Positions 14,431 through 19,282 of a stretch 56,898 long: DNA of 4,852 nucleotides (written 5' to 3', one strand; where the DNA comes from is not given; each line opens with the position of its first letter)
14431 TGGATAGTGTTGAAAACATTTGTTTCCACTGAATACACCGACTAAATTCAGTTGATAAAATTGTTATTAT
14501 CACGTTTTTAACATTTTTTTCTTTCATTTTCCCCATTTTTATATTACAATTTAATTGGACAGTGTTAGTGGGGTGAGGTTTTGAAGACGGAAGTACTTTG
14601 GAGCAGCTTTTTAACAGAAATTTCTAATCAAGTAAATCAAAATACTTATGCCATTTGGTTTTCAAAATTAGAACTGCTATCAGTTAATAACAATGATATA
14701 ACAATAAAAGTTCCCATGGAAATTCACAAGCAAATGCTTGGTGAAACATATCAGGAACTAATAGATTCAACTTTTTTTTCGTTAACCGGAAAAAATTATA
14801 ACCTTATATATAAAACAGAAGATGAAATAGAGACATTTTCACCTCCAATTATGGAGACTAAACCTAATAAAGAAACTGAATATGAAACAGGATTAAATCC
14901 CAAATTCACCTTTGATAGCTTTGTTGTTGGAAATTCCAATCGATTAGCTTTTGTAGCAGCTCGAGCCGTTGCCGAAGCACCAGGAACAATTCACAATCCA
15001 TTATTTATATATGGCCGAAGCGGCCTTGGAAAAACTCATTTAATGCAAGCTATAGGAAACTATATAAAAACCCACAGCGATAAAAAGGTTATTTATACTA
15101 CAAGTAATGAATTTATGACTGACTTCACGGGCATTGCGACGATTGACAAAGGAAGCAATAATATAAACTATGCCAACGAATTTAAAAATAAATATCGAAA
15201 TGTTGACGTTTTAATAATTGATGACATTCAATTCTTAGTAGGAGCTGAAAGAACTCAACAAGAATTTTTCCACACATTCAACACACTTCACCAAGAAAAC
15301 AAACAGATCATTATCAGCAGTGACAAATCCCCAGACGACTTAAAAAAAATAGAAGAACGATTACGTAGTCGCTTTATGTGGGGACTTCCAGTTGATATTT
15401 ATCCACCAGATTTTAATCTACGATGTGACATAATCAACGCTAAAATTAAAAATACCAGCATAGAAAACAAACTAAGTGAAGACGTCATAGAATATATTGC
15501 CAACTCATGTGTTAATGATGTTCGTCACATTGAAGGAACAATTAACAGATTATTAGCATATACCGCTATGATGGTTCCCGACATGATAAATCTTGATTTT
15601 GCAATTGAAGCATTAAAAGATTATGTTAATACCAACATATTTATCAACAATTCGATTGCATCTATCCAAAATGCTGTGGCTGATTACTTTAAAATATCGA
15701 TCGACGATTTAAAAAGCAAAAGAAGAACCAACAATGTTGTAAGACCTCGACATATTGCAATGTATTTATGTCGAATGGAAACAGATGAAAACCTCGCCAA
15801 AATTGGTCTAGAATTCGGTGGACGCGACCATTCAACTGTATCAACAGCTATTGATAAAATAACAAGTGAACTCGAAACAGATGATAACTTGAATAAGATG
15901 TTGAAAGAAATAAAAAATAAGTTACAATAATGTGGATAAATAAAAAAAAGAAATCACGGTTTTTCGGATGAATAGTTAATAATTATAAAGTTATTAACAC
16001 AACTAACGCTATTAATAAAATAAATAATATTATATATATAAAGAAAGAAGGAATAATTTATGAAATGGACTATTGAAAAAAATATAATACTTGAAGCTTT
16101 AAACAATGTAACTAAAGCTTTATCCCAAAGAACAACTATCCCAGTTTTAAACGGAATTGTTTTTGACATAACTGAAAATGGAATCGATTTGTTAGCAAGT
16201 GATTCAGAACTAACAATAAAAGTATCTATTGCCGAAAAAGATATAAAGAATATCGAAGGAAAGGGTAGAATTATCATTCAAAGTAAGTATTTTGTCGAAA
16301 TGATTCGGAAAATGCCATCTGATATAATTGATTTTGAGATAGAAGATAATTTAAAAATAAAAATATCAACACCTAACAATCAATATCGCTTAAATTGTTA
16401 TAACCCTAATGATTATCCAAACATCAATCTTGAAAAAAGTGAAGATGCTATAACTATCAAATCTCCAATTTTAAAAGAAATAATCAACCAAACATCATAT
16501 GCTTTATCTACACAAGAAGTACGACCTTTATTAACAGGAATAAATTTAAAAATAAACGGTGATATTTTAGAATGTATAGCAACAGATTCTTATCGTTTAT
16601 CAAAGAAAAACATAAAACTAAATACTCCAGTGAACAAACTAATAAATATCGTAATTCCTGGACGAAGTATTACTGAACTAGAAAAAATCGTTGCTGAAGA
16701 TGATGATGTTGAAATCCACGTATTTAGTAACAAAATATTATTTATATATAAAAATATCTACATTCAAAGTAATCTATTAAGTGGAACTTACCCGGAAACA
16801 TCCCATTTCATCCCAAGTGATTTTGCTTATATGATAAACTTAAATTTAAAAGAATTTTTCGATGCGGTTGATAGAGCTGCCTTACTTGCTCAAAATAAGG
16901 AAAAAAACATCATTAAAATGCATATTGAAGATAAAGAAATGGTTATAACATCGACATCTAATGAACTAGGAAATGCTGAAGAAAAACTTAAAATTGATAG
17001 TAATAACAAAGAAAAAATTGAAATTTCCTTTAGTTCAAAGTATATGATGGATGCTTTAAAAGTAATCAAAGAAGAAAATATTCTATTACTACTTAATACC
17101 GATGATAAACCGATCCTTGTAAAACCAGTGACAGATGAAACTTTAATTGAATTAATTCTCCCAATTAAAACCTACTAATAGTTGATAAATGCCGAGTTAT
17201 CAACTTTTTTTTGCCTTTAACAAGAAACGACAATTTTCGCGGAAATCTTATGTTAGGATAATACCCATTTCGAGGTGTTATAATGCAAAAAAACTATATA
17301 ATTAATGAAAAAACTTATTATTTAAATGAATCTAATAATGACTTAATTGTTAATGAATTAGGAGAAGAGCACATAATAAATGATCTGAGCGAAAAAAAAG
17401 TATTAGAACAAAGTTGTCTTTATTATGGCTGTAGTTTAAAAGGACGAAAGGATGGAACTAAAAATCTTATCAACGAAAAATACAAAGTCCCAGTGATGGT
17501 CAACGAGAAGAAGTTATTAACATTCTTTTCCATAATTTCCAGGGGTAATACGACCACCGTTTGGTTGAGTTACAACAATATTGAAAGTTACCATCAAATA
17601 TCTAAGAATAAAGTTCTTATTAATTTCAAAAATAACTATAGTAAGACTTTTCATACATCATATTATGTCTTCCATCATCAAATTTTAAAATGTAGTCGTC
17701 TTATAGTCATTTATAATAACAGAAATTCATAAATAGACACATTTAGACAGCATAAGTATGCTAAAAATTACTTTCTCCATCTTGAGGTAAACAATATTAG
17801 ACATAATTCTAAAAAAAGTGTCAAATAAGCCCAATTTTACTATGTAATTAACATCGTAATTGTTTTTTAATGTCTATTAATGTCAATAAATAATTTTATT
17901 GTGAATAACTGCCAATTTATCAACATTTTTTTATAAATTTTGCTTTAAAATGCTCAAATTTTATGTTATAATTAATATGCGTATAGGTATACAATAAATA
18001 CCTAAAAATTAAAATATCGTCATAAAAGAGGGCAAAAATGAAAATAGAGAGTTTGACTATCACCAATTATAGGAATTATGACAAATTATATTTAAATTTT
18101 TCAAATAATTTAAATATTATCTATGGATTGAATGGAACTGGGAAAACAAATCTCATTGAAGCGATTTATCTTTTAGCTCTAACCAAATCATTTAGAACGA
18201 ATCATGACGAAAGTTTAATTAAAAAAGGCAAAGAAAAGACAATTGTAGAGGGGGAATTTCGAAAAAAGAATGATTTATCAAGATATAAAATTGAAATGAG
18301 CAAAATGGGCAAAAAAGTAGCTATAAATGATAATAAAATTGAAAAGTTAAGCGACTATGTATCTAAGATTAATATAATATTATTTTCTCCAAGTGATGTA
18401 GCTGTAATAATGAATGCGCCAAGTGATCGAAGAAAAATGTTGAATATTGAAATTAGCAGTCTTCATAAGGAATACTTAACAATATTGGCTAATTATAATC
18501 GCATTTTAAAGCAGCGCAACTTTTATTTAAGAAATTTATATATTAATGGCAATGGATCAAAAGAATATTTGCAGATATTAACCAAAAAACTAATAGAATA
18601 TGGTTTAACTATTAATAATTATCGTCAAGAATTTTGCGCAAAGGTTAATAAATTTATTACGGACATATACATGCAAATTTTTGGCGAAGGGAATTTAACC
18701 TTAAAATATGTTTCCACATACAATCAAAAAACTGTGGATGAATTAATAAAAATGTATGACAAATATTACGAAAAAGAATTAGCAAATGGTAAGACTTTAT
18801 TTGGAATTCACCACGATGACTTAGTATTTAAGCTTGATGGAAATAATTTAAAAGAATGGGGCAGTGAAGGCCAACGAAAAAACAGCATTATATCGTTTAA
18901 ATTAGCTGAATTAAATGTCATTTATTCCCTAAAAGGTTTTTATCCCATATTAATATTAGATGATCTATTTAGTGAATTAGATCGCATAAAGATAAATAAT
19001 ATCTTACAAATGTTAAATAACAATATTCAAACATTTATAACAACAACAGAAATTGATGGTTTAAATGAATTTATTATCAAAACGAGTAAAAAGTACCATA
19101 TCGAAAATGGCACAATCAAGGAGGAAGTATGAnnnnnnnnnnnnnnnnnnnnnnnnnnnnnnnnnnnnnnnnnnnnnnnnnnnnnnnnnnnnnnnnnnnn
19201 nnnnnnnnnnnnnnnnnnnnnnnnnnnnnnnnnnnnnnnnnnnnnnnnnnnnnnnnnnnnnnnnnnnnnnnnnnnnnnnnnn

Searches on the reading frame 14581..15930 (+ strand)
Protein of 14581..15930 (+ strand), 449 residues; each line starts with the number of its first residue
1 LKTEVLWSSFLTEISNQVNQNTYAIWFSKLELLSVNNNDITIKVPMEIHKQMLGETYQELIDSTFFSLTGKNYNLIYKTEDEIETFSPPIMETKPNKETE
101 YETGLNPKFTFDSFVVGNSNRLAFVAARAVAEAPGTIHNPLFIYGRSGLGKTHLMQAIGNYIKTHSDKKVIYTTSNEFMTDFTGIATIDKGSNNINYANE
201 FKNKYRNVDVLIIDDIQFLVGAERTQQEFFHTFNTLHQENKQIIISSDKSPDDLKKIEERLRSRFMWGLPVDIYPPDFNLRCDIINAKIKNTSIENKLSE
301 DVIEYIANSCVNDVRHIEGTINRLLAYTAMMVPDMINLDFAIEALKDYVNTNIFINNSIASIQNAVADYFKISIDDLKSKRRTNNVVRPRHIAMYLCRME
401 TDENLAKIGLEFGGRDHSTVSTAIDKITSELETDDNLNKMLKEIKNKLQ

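Call 8: search_protein_families(library=pfam, proteins=[window:14581-15930:+])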
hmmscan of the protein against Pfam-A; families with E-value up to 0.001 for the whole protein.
window:14581-15930:+ (449 aa): 9 families
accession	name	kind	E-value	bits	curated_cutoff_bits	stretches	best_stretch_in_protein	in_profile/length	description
PF00308.24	Bac_DnaA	-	1.1e-65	221.1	23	1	105-271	1-161/162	Bacterial DnaA ATPAse domain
PF08299.17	Bac_DnaA_C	-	1.6e-28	98.9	31.5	1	360-427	2-69/69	Bacterial dnaA protein helix-turn-helix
PF11638.13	DnaA_N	-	1.6e-08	34.6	24.6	1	6-63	3-61/65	DnaA N-terminal domain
PF00004.35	AAA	-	1.2e-06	29.4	21.2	1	142-265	2-123/131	ATPase family associated with various cellular activities (AAA)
PF01695.23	IstB_IS21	-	4e-06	26.9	24.1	1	141-250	95-195/238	IstB-like ATP binding protein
PF13173.12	AAA_14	-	4.9e-06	27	27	1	139-275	3-122/129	AAA domain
PF01637.24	ATPase_2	-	9.9e-06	26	33.2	1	138-245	20-114/225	ATPase domain predominantly from Archaea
PF13401.12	AAA_22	-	6.8e-05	23.6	27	0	141-238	8-109/130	AAA domain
PF00910.28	RNA_helicase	-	0.00013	22.9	21.5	0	142-236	2-74/105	RNA helicase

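Call 25: find_related_loci(query=window:14581-15930:+, collection=genome_contigs, flank=10000)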
Query window:14581-15930:+ (449 aa) in genome_contigs; peptide patterns used: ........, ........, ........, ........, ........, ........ (x = any residue, [..] = any of these).
600 stretches matched a pattern (row limit reached: there are more); 588 encode a relative of the query (tblastn E <= 1e-3); the best 80 are kept; 80 distinct loci.
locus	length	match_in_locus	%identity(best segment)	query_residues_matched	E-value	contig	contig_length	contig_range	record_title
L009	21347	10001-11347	87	1-449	0e+0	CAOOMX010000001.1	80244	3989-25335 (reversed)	MAG TPA_asm: uncultured Bacilli bacterium isolate MGBC100325 genome assembly, contig: MGBC100325.1, whole genome shotgun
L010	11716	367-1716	84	1-449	0e+0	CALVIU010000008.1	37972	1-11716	MAG: uncultured Bacilli bacterium isolate BRZ_PC__bin72 genome assembly, contig: BRZ_PC__NODE_1467_length_37972_cov_50.5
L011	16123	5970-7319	84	1-449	0e+0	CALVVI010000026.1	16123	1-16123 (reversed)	MAG: uncultured Bacilli bacterium isolate BRZ_DE__bin3 genome assembly, contig: BRZ_DE__NODE_4279_length_16123_cov_8.705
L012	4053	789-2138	84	1-449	0e+0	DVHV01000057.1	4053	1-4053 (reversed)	MAG TPA_asm: Candidatus Onthocola stercoravium isolate ChiW5-5982 ChiW5__C43956_L4053_SRR5506738, whole genome shotgun s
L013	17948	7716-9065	83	1-449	0e+0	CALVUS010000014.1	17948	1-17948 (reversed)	MAG: uncultured Bacilli bacterium isolate BRZ_PG__bin9 genome assembly, contig: BRZ_PG__NODE_5091_length_17948_cov_6.053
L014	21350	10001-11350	83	1-449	0e+0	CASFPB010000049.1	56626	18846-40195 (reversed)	uncultured bacterium isolate SI.A4.metabat-bins.190 genome assembly, contig: SI.A4.metabat-bins.190.fa_k141_485532, whol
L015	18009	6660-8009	83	1-449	0e+0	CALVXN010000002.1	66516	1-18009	MAG: uncultured Bacilli bacterium isolate BRZ_Q__bin43 genome assembly, contig: BRZ_Q__NODE_437_length_66516_cov_11.3140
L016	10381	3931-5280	83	1-449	0e+0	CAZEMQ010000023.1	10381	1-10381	MAG TPA_asm: uncultured Muribaculaceae bacterium isolate SRP141132_co2_295 genome assembly, contig: NODE_5737_length_103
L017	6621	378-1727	82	1-449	0e+0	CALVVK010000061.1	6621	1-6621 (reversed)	MAG: uncultured Bacilli bacterium isolate BRZ_CE__bin71 genome assembly, contig: BRZ_CE__NODE_13626_length_6621_cov_4.86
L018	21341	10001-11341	82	1-449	0e+0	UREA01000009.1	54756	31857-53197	uncultured Tenericutes bacterium isolate UMGS910 genome assembly, contig: NODE_191_length_54756_cov_5.058706, whole geno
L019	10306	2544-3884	82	1-449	0e+0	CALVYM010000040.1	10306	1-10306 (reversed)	MAG: uncultured Bacilli bacterium isolate BRZ_CT__bin11 genome assembly, contig: BRZ_CT__NODE_7869_length_10306_cov_14.1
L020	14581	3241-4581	82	1-449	0e+0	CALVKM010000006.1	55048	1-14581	MAG: uncultured Bacilli bacterium isolate BRZ_NS__bin93 genome assembly, contig: BRZ_NS__NODE_671_length_55048_cov_41.78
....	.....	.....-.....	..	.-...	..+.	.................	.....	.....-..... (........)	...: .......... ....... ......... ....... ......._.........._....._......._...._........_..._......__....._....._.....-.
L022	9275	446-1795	81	1-449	0e+0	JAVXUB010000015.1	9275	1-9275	MAG: Bacilli bacterium isolate CGS6M4-bin67 NODE_7829_length_9275_cov_12.386768, whole genome shotgun sequence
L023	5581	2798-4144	81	1-449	0e+0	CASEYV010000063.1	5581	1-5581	uncultured bacterium isolate O97_L4_313313_idba_bin.81 genome assembly, contig: O97_L4_313313_idba_bin.81.fa_scaffold_13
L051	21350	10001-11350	66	1-448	0e+0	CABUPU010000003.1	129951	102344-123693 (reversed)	MAG TPA_asm: uncultured Mycoplasma sp. isolate MGYG-HGUT-04242 genome assembly, contig: GUT_GENOME260707_3, whole genome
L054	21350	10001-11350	66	1-448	0e+0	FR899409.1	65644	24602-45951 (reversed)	Mycoplasma sp. CAG:472 genomic scaffold, scf71, whole genome shotgun sequence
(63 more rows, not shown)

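Call 65: search_protein_families(library=pfam, proteins=[L054:870-1271:-, L054:1286-1771:-, L054:1774-2400:-, L054:2410-3303:-, L051:1509-2579:-, L051:37-1512:+, L051:2508-3332:+], max_evalue=0.0001)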
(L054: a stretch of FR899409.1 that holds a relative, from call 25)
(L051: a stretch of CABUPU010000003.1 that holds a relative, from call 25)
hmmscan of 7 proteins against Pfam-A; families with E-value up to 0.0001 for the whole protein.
L054:870-1271:- (133 aa): 0 families

L054:1286-1771:- (161 aa): 0 families

L054:1774-2400:- (208 aa): 2 families
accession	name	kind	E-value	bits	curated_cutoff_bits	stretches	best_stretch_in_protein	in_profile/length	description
PF00005.33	ABC_tran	-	5.9e-31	108.3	25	1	18-157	1-137/137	ABC transporter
PF13304.12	AAA_21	-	3.3e-11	44.2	27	1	103-186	192-298/304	AAA domain, putative AbiEii toxin, Type IV TA system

L054:2410-3303:- (297 aa): 0 families

L051:1509-2579:- (356 aa): 2 families
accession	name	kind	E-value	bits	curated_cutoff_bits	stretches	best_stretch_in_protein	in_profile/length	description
PF02195.25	ParB_N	-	5.9e-32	110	26.3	1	70-161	3-95/95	ParB N-terminal domain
PF17762.8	HTH_ParB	-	2.5e-24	85.8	22.6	1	164-261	2-99/102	ParB HTH domain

L051:37-1512:+ (491 aa): 2 families
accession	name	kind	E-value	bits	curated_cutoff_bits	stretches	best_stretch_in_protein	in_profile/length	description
PF00905.27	Transpeptidase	-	2.2e-27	96.5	22.1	1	160-415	2-267/299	Penicillin binding protein transpeptidase domain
PF00912.28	Transgly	-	4.1e-20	72.4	27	1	1-70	108-177/178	Transglycosylase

L051:2508-3332:+ (274 aa): 0 families

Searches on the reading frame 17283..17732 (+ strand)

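Call 8: search_protein_families(library=pfam, proteins=[window:17283-17732:+])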
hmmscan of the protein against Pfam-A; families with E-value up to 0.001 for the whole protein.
window:17283-17732:+ (149 aa): 1 family
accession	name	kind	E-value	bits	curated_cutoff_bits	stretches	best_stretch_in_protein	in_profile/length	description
PF06338.17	ComK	-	1.4e-27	96.8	22.3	1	3-147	2-150/152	ComK protein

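Call 13: search_protein_families(library=ncbifam, proteins=[window:17283-17732:+])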
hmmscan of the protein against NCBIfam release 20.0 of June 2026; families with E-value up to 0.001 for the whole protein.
window:17283-17732:+ (149 aa): 0 families

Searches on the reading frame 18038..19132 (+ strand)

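Call 8: search_protein_families(library=pfam, proteins=[window:18038-19132:+])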
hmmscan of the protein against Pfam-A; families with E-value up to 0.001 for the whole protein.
window:18038-19132:+ (364 aa): 5 families
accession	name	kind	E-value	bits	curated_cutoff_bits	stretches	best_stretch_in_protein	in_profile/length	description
PF02463.25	SMC_N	-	2.8e-20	73.2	40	1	3-344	2-204/220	RecF/RecN/SMC N terminal domain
PF13476.12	AAA_23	-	2e-09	38.8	27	1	5-131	1-142/201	AAA domain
PF13175.12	AAA_15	-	4.7e-08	33.5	32.1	1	1-336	1-259/374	AAA ATPase domain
PF13304.12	AAA_21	-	9e-07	29.7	27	1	25-336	1-297/304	AAA domain, putative AbiEii toxin, Type IV TA system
PF13514.12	AAA_27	-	7.9e-05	22.8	22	1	1-54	1-57/206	AAA domain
